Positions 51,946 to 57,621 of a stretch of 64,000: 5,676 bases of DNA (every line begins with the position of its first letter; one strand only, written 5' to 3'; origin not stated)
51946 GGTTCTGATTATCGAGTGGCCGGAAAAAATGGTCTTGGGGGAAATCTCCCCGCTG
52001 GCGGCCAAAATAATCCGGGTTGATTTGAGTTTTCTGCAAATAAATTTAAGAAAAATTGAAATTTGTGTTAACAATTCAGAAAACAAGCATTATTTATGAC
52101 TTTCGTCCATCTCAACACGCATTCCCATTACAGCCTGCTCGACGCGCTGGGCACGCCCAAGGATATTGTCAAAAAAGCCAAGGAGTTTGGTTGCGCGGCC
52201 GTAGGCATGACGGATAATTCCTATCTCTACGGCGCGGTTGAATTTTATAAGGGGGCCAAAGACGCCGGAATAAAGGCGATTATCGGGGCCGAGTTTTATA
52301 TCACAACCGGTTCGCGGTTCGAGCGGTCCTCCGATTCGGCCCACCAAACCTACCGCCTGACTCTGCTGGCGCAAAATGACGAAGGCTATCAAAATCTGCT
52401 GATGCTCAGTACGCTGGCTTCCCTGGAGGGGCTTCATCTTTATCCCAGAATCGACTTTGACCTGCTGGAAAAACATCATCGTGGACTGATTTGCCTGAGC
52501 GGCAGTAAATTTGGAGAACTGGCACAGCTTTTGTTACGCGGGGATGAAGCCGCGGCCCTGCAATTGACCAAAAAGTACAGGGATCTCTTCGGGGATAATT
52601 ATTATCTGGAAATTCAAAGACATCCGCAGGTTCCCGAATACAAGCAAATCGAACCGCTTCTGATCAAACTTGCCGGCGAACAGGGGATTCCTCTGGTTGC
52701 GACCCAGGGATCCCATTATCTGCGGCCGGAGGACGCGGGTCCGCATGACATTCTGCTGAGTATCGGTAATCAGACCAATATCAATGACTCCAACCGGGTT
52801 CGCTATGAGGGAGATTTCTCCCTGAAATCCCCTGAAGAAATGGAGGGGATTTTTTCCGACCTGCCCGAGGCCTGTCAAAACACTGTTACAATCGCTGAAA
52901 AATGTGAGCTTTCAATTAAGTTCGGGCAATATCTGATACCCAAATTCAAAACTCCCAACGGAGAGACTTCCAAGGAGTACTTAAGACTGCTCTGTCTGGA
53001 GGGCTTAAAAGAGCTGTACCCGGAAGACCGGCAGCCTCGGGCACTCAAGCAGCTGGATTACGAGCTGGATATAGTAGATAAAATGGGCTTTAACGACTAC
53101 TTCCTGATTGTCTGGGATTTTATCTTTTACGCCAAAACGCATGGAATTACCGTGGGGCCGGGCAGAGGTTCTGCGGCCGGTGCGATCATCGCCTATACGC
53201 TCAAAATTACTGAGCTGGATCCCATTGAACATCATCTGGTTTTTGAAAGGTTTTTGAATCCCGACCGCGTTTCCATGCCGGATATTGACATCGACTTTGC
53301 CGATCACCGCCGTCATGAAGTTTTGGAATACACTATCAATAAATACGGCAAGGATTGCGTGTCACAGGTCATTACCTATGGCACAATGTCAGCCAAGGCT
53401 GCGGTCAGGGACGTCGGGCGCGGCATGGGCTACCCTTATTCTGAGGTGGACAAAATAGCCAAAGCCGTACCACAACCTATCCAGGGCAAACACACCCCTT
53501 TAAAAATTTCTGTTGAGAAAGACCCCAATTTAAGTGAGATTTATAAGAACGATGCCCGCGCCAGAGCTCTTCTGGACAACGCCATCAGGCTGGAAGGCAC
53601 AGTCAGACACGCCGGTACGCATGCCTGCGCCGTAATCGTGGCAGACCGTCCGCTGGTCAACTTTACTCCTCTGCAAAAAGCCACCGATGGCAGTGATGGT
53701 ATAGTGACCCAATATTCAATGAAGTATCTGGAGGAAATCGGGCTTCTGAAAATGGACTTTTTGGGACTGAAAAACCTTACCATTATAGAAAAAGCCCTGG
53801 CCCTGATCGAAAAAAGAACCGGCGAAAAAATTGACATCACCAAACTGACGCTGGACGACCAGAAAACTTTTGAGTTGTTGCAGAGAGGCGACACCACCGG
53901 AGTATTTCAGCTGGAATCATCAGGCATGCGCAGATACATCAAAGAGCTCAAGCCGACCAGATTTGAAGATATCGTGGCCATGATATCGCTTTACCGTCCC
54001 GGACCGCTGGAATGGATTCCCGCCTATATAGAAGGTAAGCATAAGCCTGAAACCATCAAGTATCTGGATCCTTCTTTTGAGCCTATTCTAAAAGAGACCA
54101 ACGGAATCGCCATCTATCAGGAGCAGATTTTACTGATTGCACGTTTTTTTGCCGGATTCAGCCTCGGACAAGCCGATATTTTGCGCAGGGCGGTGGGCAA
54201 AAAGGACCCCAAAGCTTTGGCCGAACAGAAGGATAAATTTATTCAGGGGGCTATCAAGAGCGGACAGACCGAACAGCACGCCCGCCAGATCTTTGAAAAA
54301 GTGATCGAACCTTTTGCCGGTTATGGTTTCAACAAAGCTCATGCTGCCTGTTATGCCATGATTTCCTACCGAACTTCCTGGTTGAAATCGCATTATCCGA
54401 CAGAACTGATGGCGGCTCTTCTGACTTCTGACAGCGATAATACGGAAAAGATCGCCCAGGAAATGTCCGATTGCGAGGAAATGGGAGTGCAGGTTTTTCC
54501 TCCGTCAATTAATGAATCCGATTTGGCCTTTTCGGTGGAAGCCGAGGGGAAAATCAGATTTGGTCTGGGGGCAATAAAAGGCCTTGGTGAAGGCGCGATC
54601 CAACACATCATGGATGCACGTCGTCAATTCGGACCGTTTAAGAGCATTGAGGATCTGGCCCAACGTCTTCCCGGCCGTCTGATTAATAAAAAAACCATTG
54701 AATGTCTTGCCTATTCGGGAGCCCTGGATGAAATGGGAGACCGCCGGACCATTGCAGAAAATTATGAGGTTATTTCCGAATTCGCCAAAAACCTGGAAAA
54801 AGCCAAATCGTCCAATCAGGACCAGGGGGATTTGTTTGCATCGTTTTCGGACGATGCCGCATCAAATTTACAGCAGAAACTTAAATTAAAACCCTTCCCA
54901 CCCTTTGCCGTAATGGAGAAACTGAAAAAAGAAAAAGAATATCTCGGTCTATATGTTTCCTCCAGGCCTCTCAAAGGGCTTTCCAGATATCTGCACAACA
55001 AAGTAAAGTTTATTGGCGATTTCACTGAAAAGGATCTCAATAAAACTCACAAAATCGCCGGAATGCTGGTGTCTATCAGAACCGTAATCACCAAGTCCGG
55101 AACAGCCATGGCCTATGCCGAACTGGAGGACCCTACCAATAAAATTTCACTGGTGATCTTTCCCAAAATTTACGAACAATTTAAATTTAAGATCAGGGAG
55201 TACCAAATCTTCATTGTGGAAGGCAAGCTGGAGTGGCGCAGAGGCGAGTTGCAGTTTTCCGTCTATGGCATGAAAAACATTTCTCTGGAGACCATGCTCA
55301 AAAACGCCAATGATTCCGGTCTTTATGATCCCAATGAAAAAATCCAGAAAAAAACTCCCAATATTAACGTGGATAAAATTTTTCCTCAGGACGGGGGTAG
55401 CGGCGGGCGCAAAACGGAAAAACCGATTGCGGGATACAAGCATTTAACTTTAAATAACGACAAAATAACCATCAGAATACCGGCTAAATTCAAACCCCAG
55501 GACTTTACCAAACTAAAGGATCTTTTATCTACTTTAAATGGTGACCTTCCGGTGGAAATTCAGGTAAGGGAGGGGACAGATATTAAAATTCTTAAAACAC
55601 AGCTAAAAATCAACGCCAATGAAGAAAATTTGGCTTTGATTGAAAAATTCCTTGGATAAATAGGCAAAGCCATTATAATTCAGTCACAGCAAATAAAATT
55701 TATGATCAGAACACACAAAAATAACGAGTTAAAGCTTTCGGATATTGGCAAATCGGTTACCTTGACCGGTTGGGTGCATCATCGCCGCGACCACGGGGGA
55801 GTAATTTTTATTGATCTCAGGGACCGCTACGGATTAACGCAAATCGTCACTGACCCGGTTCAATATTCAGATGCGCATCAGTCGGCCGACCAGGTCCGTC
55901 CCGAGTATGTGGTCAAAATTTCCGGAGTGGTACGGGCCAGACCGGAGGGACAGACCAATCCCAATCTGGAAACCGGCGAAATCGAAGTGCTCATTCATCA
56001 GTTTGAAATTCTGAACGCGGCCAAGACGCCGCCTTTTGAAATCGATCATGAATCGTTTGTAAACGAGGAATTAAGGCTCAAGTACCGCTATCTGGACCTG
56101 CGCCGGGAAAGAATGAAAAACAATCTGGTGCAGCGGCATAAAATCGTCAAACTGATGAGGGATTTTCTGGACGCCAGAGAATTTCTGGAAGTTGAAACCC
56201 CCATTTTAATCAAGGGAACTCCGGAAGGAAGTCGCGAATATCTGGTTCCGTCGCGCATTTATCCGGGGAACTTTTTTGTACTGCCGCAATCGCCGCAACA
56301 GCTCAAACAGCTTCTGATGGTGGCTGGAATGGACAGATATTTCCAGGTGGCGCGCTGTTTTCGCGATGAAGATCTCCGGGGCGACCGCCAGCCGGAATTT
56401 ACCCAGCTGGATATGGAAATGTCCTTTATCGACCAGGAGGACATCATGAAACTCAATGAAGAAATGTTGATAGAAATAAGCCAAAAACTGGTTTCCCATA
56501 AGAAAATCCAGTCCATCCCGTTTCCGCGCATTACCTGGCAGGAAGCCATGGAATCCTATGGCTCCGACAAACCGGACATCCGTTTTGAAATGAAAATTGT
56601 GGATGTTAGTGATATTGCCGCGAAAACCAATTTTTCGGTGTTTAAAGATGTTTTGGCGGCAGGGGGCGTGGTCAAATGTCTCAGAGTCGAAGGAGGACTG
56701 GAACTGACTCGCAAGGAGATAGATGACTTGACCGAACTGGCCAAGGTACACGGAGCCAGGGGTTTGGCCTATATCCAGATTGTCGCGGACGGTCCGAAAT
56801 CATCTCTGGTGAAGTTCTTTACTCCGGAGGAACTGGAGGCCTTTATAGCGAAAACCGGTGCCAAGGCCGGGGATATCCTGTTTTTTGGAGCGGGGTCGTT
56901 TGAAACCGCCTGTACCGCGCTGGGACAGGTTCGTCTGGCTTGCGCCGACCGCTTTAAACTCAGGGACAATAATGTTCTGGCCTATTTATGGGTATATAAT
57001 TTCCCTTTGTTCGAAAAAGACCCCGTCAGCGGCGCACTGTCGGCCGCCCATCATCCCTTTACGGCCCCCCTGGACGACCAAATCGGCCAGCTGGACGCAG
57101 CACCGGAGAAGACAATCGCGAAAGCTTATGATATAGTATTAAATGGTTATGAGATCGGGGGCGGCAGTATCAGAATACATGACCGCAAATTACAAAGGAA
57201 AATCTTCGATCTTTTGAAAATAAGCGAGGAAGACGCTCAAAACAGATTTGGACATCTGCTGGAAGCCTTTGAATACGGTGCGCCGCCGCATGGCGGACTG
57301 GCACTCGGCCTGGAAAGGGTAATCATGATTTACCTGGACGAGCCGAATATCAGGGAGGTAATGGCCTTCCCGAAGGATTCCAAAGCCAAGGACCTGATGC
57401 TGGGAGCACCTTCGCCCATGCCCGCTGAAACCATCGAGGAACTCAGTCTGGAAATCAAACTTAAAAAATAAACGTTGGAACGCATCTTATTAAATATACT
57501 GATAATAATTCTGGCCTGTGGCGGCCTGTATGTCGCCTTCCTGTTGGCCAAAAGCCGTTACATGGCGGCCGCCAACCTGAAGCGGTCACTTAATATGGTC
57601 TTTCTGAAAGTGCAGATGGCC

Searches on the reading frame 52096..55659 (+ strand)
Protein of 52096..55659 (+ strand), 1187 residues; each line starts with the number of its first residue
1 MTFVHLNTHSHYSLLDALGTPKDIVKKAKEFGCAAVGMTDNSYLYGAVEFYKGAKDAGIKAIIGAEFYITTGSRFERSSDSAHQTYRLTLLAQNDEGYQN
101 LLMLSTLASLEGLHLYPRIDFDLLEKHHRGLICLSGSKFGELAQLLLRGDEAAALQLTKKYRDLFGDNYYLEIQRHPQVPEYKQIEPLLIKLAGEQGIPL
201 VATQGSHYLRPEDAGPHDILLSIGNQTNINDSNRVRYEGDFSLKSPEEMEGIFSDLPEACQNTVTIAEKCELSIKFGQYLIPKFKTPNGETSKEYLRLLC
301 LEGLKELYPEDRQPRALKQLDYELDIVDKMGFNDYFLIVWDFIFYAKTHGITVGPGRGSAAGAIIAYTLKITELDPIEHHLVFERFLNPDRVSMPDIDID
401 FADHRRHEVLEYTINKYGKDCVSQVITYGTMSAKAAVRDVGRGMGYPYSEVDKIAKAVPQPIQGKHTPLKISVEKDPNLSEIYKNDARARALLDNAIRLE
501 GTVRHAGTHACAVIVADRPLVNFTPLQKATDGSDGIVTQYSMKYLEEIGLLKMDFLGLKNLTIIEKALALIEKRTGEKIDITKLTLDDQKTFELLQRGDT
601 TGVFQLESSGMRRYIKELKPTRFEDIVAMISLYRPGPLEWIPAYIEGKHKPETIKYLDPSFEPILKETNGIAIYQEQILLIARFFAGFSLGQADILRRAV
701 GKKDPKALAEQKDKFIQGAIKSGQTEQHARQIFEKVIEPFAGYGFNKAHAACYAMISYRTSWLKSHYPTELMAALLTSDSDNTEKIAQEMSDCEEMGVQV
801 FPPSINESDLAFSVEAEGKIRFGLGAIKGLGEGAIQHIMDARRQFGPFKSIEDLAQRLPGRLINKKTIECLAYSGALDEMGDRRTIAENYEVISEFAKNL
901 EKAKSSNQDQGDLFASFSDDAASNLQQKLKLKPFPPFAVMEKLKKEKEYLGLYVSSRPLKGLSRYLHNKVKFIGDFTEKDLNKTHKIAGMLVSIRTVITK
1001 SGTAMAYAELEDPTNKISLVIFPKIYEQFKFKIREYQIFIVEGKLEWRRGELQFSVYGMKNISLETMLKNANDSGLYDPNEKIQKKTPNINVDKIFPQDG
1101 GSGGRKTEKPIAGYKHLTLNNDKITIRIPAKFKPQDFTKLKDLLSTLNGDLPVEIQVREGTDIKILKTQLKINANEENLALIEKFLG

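Call 7: search_protein_families(library=pfam, proteins=[window:52096-55659:+], max_evalue=0.001)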
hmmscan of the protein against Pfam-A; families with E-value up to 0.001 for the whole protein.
window:52096-55659:+ (1187 aa): 5 families
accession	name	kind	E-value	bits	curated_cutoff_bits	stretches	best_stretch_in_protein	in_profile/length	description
PF07733.18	DNA_pol3_alpha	-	6.4e-98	327.9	23.9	1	294-557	1-260/260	Bacterial DNA polymerase III alpha NTPase domain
PF17657.6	DNA_pol3_finger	-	1.6e-61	206.9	22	1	560-722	1-165/166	Bacterial DNA polymerase III alpha subunit finger domain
PF02811.25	PHP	-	1.4e-46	159.2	26.4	1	5-176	1-164/164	PHP domain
PF14579.12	HHH_6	-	3.1e-28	98.2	25.6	1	797-884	1-87/90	Helix-hairpin-helix motif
PF01336.31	tRNA_anti-codon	-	7.7e-10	39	27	1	986-1059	2-72/75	OB-fold nucleic acid binding domain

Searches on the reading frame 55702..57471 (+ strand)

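Call 59: search_protein_families(library=pfam, proteins=[window:55702-57471:+], max_evalue=0.001)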
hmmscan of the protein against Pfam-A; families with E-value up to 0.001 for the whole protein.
window:55702-57471:+ (589 aa): 3 families
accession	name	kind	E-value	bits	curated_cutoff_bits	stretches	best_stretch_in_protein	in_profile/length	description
PF00152.25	tRNA-synt_2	-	5e-121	403.9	25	1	121-559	1-307/308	tRNA synthetases class II (D, K and N)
PF02938.19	GAD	-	4.9e-24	84.8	23.4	1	314-407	1-95/95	GAD domain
PF01336.31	tRNA_anti-codon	-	4.1e-18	65.5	27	1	19-104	1-75/75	OB-fold nucleic acid binding domain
